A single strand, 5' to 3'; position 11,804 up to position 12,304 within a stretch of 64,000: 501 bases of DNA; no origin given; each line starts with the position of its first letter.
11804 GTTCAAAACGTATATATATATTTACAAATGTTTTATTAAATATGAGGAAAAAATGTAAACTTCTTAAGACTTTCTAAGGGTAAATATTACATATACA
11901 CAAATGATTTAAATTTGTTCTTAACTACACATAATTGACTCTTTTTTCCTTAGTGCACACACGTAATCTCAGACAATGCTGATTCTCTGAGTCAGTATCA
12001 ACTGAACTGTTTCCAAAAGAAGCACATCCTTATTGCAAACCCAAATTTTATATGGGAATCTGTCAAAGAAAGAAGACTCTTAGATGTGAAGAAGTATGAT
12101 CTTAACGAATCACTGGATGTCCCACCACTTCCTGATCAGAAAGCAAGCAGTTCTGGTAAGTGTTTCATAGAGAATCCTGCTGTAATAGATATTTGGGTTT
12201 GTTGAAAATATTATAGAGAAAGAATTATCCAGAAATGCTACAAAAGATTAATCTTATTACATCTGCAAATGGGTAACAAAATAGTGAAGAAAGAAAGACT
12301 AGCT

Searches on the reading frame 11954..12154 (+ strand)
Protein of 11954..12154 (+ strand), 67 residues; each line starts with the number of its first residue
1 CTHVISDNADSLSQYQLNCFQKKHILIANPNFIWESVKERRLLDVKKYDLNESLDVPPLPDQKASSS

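Call 25: find_homologous_proteins(query=window:11954-12154:+, max_evalue=0.001)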
Query seq(67 aa): no candidate shares three 5-residue words with the query. No homologue found.

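Call 49: search_solved_structures(query=window:11954-12154:+, max_evalue=1, show_alignments=1)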
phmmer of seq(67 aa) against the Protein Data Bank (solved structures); distinct sequences matched with E-value up to 1: 7.
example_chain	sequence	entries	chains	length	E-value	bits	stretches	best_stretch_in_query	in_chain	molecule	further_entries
11jf_P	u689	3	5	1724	3.9e-25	90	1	1-67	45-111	Protein mono-ADP-ribosyltransferase PARP4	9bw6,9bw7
9dfq_A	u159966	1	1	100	3.3e-21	77.6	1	1-56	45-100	Protein mono-ADP-ribosyltransferase PARP4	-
9dev_A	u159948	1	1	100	3.4e-21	77.6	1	1-56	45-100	Protein mono-ADP-ribosyltransferase PARP4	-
9dfr_A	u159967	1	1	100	3.4e-21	77.5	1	1-56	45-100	Protein mono-ADP-ribosyltransferase PARP4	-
9dfp_A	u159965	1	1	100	3.7e-21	77.4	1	1-56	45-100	Protein mono-ADP-ribosyltransferase PARP4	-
9dfo_A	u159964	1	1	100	3.8e-21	77.4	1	1-56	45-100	Protein mono-ADP-ribosyltransferase PARP4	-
6u9e_A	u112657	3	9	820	0.43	14.2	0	7-40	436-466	PdpA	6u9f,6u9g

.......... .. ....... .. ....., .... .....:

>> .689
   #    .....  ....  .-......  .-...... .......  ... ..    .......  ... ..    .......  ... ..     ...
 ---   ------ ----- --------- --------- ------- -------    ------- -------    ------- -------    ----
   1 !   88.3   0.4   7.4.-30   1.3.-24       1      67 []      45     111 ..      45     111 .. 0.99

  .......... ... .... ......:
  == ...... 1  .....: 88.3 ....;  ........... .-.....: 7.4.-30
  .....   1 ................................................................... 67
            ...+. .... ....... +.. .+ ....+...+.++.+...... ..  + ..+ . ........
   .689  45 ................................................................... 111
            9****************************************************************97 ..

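Call 50: search_protein_families(library=pfam, proteins=[window:11954-12154:+], max_evalue=1)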
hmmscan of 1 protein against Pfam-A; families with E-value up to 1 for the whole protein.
seq(67 aa): 2 families
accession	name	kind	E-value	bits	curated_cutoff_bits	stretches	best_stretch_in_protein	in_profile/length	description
PF16589.12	BRCT_2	-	0.0041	17.8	27.3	1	2-49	42-86/86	BRCT domain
PF16759.12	LIG3_BRCT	-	0.16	12.8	27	1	1-40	43-78/78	DNA ligase 3 BRCT domain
